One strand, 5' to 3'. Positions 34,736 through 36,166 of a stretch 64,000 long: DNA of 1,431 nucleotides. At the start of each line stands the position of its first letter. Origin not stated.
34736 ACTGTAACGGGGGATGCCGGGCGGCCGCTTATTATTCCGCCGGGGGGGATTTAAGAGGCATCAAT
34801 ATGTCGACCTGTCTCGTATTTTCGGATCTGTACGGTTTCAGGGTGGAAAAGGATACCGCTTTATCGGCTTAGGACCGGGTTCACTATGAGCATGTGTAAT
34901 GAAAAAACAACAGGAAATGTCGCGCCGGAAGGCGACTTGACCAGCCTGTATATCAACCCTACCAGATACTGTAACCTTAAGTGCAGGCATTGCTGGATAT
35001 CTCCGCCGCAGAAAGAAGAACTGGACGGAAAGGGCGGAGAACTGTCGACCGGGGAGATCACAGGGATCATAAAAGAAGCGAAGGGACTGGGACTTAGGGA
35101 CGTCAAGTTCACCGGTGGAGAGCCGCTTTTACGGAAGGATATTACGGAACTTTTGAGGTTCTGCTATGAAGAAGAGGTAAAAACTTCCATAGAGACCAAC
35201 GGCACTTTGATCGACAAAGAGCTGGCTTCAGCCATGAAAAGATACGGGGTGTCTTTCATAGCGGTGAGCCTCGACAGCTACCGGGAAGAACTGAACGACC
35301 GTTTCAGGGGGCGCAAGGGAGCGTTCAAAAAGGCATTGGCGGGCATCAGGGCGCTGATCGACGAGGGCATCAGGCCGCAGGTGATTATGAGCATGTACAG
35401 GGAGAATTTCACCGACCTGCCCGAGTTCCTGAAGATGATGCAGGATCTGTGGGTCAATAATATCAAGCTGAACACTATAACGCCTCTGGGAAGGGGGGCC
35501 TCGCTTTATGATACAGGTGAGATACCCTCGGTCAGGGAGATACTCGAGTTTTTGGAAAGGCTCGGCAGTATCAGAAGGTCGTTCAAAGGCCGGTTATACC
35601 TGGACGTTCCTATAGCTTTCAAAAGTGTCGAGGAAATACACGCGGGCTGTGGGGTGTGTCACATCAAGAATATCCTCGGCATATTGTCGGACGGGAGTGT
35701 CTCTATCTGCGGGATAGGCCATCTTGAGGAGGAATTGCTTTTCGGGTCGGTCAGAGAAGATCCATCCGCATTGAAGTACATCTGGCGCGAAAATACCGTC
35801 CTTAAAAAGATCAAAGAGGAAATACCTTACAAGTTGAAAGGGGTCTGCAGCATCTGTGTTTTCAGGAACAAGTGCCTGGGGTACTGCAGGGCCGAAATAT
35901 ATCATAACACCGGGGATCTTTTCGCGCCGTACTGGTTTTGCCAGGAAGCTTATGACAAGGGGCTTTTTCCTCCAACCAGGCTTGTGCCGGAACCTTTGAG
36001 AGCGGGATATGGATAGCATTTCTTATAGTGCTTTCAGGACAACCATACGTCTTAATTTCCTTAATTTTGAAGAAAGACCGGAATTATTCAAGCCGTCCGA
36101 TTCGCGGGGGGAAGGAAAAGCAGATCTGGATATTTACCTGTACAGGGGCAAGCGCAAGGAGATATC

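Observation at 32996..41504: Compact RiPP-like radical-SAM cassette embedded in the polysaccharide island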

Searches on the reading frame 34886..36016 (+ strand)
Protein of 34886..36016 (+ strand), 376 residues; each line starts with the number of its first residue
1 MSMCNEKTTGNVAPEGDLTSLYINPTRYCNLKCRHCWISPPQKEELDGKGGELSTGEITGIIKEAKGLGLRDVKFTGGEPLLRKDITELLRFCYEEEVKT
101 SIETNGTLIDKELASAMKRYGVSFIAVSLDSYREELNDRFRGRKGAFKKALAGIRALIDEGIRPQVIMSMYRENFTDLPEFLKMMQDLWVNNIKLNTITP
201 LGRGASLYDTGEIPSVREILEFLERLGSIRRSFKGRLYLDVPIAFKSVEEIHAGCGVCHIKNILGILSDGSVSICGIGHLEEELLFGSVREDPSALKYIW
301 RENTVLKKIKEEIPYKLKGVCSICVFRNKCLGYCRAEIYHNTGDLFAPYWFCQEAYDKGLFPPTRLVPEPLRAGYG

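Call 3: search_protein_families(library=ncbifam, proteins=[window:34886-36016:+], max_evalue=0.01)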
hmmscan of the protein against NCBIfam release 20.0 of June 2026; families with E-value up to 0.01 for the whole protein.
window:34886-36016:+ (376 aa): 90 families (the best 25 are shown)
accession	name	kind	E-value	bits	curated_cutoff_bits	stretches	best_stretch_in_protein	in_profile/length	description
TIGR04251.1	SCM_rSAM_ScmF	equivalog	3.8e-95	319.3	400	1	18-366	3-353/353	SynChlorMet cassette radical SAM/SPASM protein ScmF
TIGR04054.1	rSAM_NirJ1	equivalog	9.5e-45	152.8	650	2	7-209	26-221/387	putative heme d1 biosynthesis radical SAM protein NirJ1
TIGR04545.1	rSAM_ahbD_hemeb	equivalog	1.2e-44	153.1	500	2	26-210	7-187/339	heme b synthase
TIGR04546.1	rSAM_ahbC_deAc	equivalog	5e-42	144.1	650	2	24-209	44-224/390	12,18-didecarboxysiroheme deacetylase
TIGR04051.1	rSAM_NirJ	equivalog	1.2e-40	139.6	515.45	2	24-206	7-184/354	heme d1 biosynthesis radical SAM protein NirJ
TIGR04055.1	rSAM_NirJ2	equivalog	5.4e-40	137.9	500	1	24-352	5-322/326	putative heme d1 biosynthesis radical SAM protein NirJ2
TIGR04347.1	pseudo_SAM_Halo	equivalog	5.5e-40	137.8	525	1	24-209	43-223/390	TIGR04347 family pseudo-SAM/SPASM protein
TIGR04053.2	TIGR04053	equivalog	1.1e-39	136.8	395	2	25-225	14-212/366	TIGR04053 family radical SAM/SPASM domain-containing protein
TIGR04303.1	GeoRSP_rSAM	equivalog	2.5e-36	125.9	400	1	28-352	14-324/325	GeoRSP system radical SAM/SPASM protein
NF045574.1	sacti_mat_StsB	exception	2.1e-34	119.2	625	1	12-345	89-406/466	StsB family radical SAM/SPASM domain sactipeptide maturase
TIGR03962.1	mycofact_rSAM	equivalog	5.9e-34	117.7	265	1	26-352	19-331/339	mycofactocin radical SAM maturase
NF050035.1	rSAM_WgK_link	exception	1.5e-33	116.3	650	2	23-205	13-191/367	radical SAM/SPASM peptide maturase WgkB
TIGR02109.1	PQQ_syn_pqqE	equivalog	4.5e-33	114.7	381.35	1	21-348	9-326/358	pyrroloquinoline quinone biosynthesis protein PqqE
TIGR04250.1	SCM_rSAM_ScmE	equivalog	1e-29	103.6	400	1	20-345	4-338/358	SynChlorMet cassette radical SAM/SPASM protein ScmE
TIGR02668.1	moaA_archaeal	equivalog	5.3e-29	101.2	325.25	1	18-211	9-199/303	GTP 3',8-cyclase MoaA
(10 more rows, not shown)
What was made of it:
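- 34886..36016 (+): ScmF-like radical SAM/SPASM maturase. TIGR04251 ScmF is the best hit at 319 bits (cut-off 400); the next hit scores 153 bits (call 3).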

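Call 4: search_protein_families(library=pfam, proteins=[window:34886-36016:+], max_evalue=0.01)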
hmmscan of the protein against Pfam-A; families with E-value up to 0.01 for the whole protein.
window:34886-36016:+ (376 aa): 3 families
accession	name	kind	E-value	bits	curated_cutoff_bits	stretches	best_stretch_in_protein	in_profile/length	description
PF04055.27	Radical_SAM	-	5.5e-33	114.9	29.5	1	23-184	1-165/166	Radical SAM superfamily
PF13353.11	Fer4_12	-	3.8e-06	27.7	22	1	27-131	13-115/137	4Fe-4S single cluster domain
PF13186.11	SPASM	-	0.00017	22.2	21.5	1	259-324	3-66/67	Iron-sulfur cluster-binding domain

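Call 6: find_encoding_contigs(protein=window:34886-36016:+, flank=10000, max_places=6)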
Protein window:34886-36016:+ (376 aa): 9 contigs read that carry it; 5 places shown.
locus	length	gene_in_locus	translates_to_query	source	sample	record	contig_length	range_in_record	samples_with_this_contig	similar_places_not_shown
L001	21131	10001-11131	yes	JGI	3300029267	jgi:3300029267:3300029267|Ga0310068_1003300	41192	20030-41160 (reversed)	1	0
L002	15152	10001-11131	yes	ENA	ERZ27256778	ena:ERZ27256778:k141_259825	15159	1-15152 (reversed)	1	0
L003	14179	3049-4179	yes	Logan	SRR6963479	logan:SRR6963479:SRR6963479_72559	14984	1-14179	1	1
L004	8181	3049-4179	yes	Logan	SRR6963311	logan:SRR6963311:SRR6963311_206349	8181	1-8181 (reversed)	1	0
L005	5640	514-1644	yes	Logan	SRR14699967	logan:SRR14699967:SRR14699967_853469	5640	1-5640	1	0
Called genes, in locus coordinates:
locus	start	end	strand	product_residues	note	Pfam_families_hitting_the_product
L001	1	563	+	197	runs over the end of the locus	?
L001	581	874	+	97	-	PF07578:LAB_N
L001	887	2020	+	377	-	PF13439:Glyco_transf_4, PF13579:Glyco_trans_4_4, PF20706:GT4-conflict (weak), PF00534:Glycos_transf_1, PF13692:Glyco_trans_1_4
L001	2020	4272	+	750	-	PF20706:GT4-conflict, PF00534:Glycos_transf_1, PF13692:Glyco_trans_1_4, PF13439:Glyco_transf_4, PF13579:Glyco_trans_4_4, PF00534:Glycos_transf_1, PF13524:Glyco_trans_1_2, PF13692:Glyco_trans_1_4, +1 more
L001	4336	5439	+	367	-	PF13439:Glyco_transf_4, PF13477:Glyco_trans_4_2, PF13579:Glyco_trans_4_4, PF00534:Glycos_transf_1, PF13692:Glyco_trans_1_4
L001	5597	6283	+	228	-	PF08889:WbqC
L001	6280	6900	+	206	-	PF02585:PIG-L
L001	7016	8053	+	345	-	PF01041:DegT_DnrJ_EryC1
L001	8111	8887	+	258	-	-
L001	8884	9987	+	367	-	PF13353:Fer4_12, PF04055:Radical_SAM, PF13186:SPASM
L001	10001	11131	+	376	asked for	PF04055:Radical_SAM, PF13353:Fer4_12 (weak)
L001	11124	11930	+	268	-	PF27840:ScmC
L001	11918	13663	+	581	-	PF00664:ABC_membrane, PF00005:ABC_tran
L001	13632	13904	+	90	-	PF05402:PqqD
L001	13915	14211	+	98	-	-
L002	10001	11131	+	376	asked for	PF04055:Radical_SAM, PF13353:Fer4_12 (weak)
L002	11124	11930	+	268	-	PF27840:ScmC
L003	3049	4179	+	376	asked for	PF04055:Radical_SAM, PF13353:Fer4_12 (weak)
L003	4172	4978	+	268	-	PF27840:ScmC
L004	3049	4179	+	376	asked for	PF04055:Radical_SAM, PF13353:Fer4_12 (weak)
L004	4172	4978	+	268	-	PF27840:ScmC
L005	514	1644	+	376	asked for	PF04055:Radical_SAM, PF13353:Fer4_12 (weak)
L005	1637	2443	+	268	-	PF27840:ScmC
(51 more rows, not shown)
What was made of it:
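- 36009..36815 (+): ScmC-like HprK-related P-loop protein (putative peptide kinase). A precomputed Pfam PF27840 ScmC hit is on record (call 6).
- On SynChlorMet (Scm) cassette: A precomputed PF27840 ScmC hit is unmarked, meaning E at most 1e-5 (call 6).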

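Call 7: find_homologous_proteins(query=window:34886-36016:+, max_evalue=1e-30)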
Query window:34886-36016:+ (376 aa): 845 proteins with E <= 1e-30 among 8000 candidates; the best 120 are listed.
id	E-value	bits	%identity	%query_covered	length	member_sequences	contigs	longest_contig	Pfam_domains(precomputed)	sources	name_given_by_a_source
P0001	4.5e-257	870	100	100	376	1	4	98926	PF04055.28,PF13353.12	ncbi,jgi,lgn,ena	-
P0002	3.2e-183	627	71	100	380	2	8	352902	PF04055.28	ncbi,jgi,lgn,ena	-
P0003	7.9e-153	527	60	99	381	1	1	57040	PF04055.28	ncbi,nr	ncbi:MAG: radical SAM protein [Candidatus Omnitrophota bacterium]|nr:radical SAM protein [Candidatus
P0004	3.1e-144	499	55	95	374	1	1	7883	PF13186.12,PF04055.28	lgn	-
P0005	4.3e-143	495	58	99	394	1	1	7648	PF13186.12,PF04055.28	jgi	jgi:SynChlorMet cassette radical SAM/SPASM protein ScmF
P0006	1.2e-142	494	59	99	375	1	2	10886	PF13186.12,PF04055.28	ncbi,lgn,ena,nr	ncbi:MAG: radical SAM protein [Candidatus Omnitrophica bacterium]|nr:radical SAM protein [Candidatus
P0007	1.3e-142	493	59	95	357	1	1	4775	PF13186.12,PF04055.28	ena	-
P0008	5.2e-142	492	58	95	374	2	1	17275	PF13186.12,PF04055.28,PF13353.12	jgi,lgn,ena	-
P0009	6.7e-142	491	57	99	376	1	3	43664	PF04055.28,PF13353.12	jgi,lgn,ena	-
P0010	3.4e-141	489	59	99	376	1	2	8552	PF13186.12,PF04055.28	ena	-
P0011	8.2e-141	488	59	95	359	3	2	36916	PF13186.12,PF04055.28,PF13353.12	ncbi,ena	ncbi:MAG: radical SAM protein [Candidatus Omnitrophota bacterium]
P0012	1.4e-139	484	56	99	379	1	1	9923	PF13186.12,PF04055.28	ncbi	-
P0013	3.1e-139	482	55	99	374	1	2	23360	PF13186.12,PF04055.28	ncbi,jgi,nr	ncbi:MAG: radical SAM protein [Candidatus Omnitrophica bacterium]|nr:radical SAM protein [Candidatus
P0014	3.5e-139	482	59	95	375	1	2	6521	PF04055.28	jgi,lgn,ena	-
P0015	8.6e-139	481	55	98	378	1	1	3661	PF13186.12,PF04055.28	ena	-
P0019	1.1e-136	474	59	94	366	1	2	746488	PF04055.28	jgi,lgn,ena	-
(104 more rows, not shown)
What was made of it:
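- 34886..36016 (+): Homologues at 40-44% identity are named ScmF by JGI (call 7).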

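Call 10: find_related_loci(query=A1, collection=genome_contigs, flank=10000)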
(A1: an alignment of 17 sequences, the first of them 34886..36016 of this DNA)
Query A1 (376 aa) in genome_contigs; peptide patterns used: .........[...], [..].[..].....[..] (x = any residue, [..] = any of these).
600 stretches matched a pattern (row limit reached: there are more); 590 encode a relative of the query (tblastn E <= 1e-3); the best 80 are kept; 80 distinct loci.
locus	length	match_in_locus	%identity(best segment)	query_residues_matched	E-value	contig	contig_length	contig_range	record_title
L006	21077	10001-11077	45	18-372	1e-103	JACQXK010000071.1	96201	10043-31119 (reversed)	MAG: Candidatus Omnitrophota bacterium isolate NC_groundwater_1513_Pr4_B-0.1um_40_4 SR1-18-B1_scaffold_290684, whole gen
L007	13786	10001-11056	44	18-367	2e-97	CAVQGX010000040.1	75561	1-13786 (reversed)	MAG: uncultured delta proteobacterium isolate MFD09779.bin.3.209 genome assembly, contig: contig_61431, whole genome sho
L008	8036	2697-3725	44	18-367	3e-92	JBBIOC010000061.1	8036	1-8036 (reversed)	MAG: Candidatus Omnitrophota bacterium isolate RVF170221_bin_270 NODE_1298_length_8036_cov_3.636011, whole genome shotgu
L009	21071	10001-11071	43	18-367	2e-88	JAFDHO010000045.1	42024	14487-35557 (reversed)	MAG: Deltaproteobacteria bacterium isolate Meg22_1214_Bin_272 Meg22_1214_Bin_272_scaffold_4966, whole genome shotgun seq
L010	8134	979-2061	41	11-369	5e-88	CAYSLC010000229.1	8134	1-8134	MAG TPA_asm: uncultured Desulfobacteraceae bacterium isolate binchicken_co15_57 genome assembly, contig: NODE_7281_lengt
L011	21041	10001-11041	41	18-367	3e-87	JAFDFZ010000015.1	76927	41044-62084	MAG: Deltaproteobacteria bacterium isolate Meg22_1012_Bin_121 Meg22_1012_Bin_121_scaffold_750, whole genome shotgun sequ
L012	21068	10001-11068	40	18-373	1e-86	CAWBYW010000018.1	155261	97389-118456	MAG: uncultured delta proteobacterium isolate MFD04492.bin.2.9 genome assembly, contig: contig_54950, whole genome shotg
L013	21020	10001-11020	43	29-370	2e-86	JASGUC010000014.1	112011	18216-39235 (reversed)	MAG: Pseudomonadota bacterium isolate MAG95_MWBP c_000000025022, whole genome shotgun sequence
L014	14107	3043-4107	40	18-365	3e-86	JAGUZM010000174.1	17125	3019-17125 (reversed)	MAG: Deltaproteobacteria bacterium isolate DeMMO6_18 c_000000017587, whole genome shotgun sequence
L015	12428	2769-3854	40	12-370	5e-86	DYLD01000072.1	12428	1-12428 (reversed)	MAG TPA_asm: Syntrophus aciditrophicus isolate SulCav_AS07-7_52_56 SulCav_AS07_7_4992_length_12428_cov_28_377758, whole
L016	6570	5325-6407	42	14-367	1e-85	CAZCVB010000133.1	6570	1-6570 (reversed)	MAG TPA_asm: uncultured Desulfobacteraceae bacterium isolate binchicken_co256_219 genome assembly, contig: NODE_35435_le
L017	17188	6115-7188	40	7-365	8e-85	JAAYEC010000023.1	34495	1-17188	MAG: Deltaproteobacteria bacterium isolate AS06rmzACSIP_61 203331_AS06, whole genome shotgun sequence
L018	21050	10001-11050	39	17-366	3e-84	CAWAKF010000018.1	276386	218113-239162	MAG: uncultured delta proteobacterium isolate MFD02416.bin.2.107 genome assembly, contig: contig_25452, whole genome sho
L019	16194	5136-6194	40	18-367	4e-83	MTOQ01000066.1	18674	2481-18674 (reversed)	MAG: Nitrospirae bacterium JdFR-81 JGI24020J35080_1000877, whole genome shotgun sequence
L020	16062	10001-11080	39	13-367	4e-83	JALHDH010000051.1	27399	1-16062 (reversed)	MAG: bacterium isolate 1-no_shock_S1_038 scaffold_959, whole genome shotgun sequence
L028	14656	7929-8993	39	17-369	9e-82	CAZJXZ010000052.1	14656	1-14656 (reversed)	MAG TPA_asm: uncultured Eubacteriales bacterium isolate binchicken_co383_20 genome assembly, contig: NODE_1234_length_14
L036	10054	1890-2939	39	17-366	3e-79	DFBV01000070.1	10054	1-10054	MAG TPA_asm: Anaerolineales bacterium UBA3071 UBA3071_contig_40658, whole genome shotgun sequence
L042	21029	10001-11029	40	18-367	1e-78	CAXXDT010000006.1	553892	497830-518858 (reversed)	MAG: uncultured Syntrophobacter sp. isolate 77c4d0fe-ff47-49b2-b771-50e4a4e8458d genome assembly, contig: contig_6, whol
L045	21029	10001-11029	38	18-367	6e-78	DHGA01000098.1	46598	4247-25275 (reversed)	MAG TPA_asm: Syntrophaceae bacterium UBA4810 UBA4810_contig_26515, whole genome shotgun sequence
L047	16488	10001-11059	38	18-369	2e-77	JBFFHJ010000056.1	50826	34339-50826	MAG: bacterium isolate Mix_mud16.2022.02.20 k141_2353024_length_50826_cov_12.0029, whole genome shotgun sequence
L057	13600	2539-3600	37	18-368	4e-77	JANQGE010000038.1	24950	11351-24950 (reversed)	MAG: Chlorobium sp. isolate PL23b_bin.32 k99_1604920, whole genome shotgun sequence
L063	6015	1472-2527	36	18-369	6e-76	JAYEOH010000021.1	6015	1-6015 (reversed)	MAG: Campylobacterota bacterium isolate MAG034 MAG034_21, whole genome shotgun sequence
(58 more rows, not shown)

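Call 21: find_encoding_contigs(protein=P0002, flank=10000, max_places=2)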
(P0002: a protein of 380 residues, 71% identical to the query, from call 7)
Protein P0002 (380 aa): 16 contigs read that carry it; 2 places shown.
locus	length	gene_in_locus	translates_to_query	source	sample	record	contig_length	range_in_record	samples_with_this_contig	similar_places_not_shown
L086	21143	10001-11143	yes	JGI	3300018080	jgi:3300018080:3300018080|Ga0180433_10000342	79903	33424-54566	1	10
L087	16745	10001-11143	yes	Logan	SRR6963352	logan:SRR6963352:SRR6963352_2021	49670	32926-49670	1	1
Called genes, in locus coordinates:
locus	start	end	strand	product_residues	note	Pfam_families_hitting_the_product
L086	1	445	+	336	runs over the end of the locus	PF13489:Methyltransf_23, PF07021:MetW, PF08241:Methyltransf_11, PF08242:Methyltransf_12, PF13649:Methyltransf_25, PF13847:Methyltransf_31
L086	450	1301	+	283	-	PF00535:Glycos_transf_2, PF13641:Glyco_tranf_2_3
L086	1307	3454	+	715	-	PF13439:Glyco_transf_4 (weak), PF02350:Epimerase_2 (faint), PF20706:GT4-conflict, PF00534:Glycos_transf_1, PF13692:Glyco_trans_1_4, PF01075:Glyco_transf_9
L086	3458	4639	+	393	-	PF13439:Glyco_transf_4, PF13477:Glyco_trans_4_2, PF13579:Glyco_trans_4_4, PF00534:Glycos_transf_1, PF13692:Glyco_trans_1_4, PF13524:Glyco_trans_1_2 (weak)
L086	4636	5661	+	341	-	PF00106:adh_short, PF01073:3Beta_HSD, PF01370:Epimerase, PF02719:Polysacc_synt_2, PF04321:RmlD_sub_bind, PF07993:NAD_binding_4, PF13561:adh_short_C2 (weak), PF16363:GDP_Man_Dehyd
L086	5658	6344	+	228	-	PF08889:WbqC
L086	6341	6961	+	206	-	PF02585:PIG-L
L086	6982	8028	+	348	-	PF01041:DegT_DnrJ_EryC1, PF00155:Aminotran_1_2 (weak)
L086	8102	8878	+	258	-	-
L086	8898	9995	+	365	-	PF04055:Radical_SAM, PF13353:Fer4_12, PF13186:SPASM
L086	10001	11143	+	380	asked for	PF04055:Radical_SAM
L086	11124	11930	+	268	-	PF27840:ScmC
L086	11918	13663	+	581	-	PF00664:ABC_membrane, PF00005:ABC_tran, PF13304:AAA_21 (faint), PF13401:AAA_22 (faint)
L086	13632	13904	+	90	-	PF05402:PqqD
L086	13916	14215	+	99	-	-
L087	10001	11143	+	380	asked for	PF04055:Radical_SAM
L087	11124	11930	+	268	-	PF27840:ScmC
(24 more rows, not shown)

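Call 22: find_encoding_contigs(protein=P0003, flank=10000, max_places=2)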
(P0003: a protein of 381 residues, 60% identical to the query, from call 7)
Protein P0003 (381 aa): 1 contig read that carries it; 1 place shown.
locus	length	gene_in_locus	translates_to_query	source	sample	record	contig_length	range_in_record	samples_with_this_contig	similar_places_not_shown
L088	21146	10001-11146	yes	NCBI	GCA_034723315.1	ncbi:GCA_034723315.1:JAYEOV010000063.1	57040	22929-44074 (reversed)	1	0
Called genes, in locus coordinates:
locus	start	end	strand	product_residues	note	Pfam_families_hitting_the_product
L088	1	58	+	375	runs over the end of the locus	PF13439:Glyco_transf_4, PF13579:Glyco_trans_4_4, PF20706:GT4-conflict, PF00534:Glycos_transf_1, PF13692:Glyco_trans_1_4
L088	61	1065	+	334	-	PF05219:DREV, PF13489:Methyltransf_23, PF07021:MetW (weak), PF13847:Methyltransf_31, PF08241:Methyltransf_11, PF08242:Methyltransf_12, PF13649:Methyltransf_25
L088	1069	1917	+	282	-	PF00535:Glycos_transf_2, PF13641:Glyco_tranf_2_3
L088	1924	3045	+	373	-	PF13439:Glyco_transf_4 (weak), PF20706:GT4-conflict (weak), PF00534:Glycos_transf_1, PF13692:Glyco_trans_1_4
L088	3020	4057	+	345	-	PF01075:Glyco_transf_9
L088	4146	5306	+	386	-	PF13439:Glyco_transf_4, PF13477:Glyco_trans_4_2, PF13579:Glyco_trans_4_4, PF00534:Glycos_transf_1, PF13692:Glyco_trans_1_4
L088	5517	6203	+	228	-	PF08889:WbqC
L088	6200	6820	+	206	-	PF02585:PIG-L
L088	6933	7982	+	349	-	PF01041:DegT_DnrJ_EryC1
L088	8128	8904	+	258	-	-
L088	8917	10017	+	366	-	PF04055:Radical_SAM, PF13353:Fer4_12, PF13186:SPASM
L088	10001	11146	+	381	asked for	PF04055:Radical_SAM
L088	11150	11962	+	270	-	PF27840:ScmC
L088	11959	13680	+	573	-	PF00664:ABC_membrane, PF00005:ABC_tran, PF13304:AAA_21 (faint)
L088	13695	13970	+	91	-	PF05402:PqqD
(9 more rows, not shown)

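Call 23: find_encoding_contigs(protein=P0019, flank=10000, max_places=2)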
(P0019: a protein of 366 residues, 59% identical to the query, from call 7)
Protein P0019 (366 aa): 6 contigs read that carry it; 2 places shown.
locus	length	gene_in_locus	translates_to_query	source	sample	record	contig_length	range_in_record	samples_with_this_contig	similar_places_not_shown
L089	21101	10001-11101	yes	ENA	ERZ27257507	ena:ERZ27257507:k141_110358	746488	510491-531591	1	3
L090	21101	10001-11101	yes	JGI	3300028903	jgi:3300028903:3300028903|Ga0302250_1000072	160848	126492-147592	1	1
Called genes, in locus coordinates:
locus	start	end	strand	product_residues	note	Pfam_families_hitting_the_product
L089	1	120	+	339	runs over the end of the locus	PF07021:MetW (weak), PF13489:Methyltransf_23, PF13847:Methyltransf_31, PF08241:Methyltransf_11, PF08242:Methyltransf_12, PF13649:Methyltransf_25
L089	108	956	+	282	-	PF00535:Glycos_transf_2, PF13641:Glyco_tranf_2_3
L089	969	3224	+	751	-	PF20706:GT4-conflict, PF00534:Glycos_transf_1, PF13692:Glyco_trans_1_4, PF13439:Glyco_transf_4, PF13579:Glyco_trans_4_4, PF00534:Glycos_transf_1, PF13524:Glyco_trans_1_2, PF13692:Glyco_trans_1_4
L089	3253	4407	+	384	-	PF13439:Glyco_transf_4, PF13477:Glyco_trans_4_2, PF13579:Glyco_trans_4_4, PF00534:Glycos_transf_1, PF13692:Glyco_trans_1_4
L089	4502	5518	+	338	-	PF00106:adh_short, PF01073:3Beta_HSD, PF01370:Epimerase, PF02719:Polysacc_synt_2 (weak), PF04321:RmlD_sub_bind, PF13561:adh_short_C2 (faint), PF16363:GDP_Man_Dehyd, PF07993:NAD_binding_4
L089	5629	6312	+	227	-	PF08889:WbqC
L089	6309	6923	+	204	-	PF02585:PIG-L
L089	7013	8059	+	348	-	PF01041:DegT_DnrJ_EryC1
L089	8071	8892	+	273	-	-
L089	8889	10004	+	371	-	PF04055:Radical_SAM, PF13353:Fer4_12, PF13186:SPASM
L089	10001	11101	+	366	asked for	PF04055:Radical_SAM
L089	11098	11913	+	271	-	PF27840:ScmC (weak)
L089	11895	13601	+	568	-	PF00664:ABC_membrane, PF00005:ABC_tran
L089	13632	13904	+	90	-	PF05402:PqqD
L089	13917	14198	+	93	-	-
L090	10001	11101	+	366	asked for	PF04055:Radical_SAM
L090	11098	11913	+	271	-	PF27840:ScmC (weak)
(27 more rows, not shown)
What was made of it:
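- The cassette sits in conserved chromosomal synteny next to housekeeping and polysaccharide genes (calls 21-23), which is less typical of an antibiotic cluster. In four Omnitrophota lineages the cassette lies inside the same polysaccharide island, directly after WbqC, PIG-L and DegT (calls 6, 21-23). The cassette is vertically inherited among housekeeping genes (calls 21-23).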
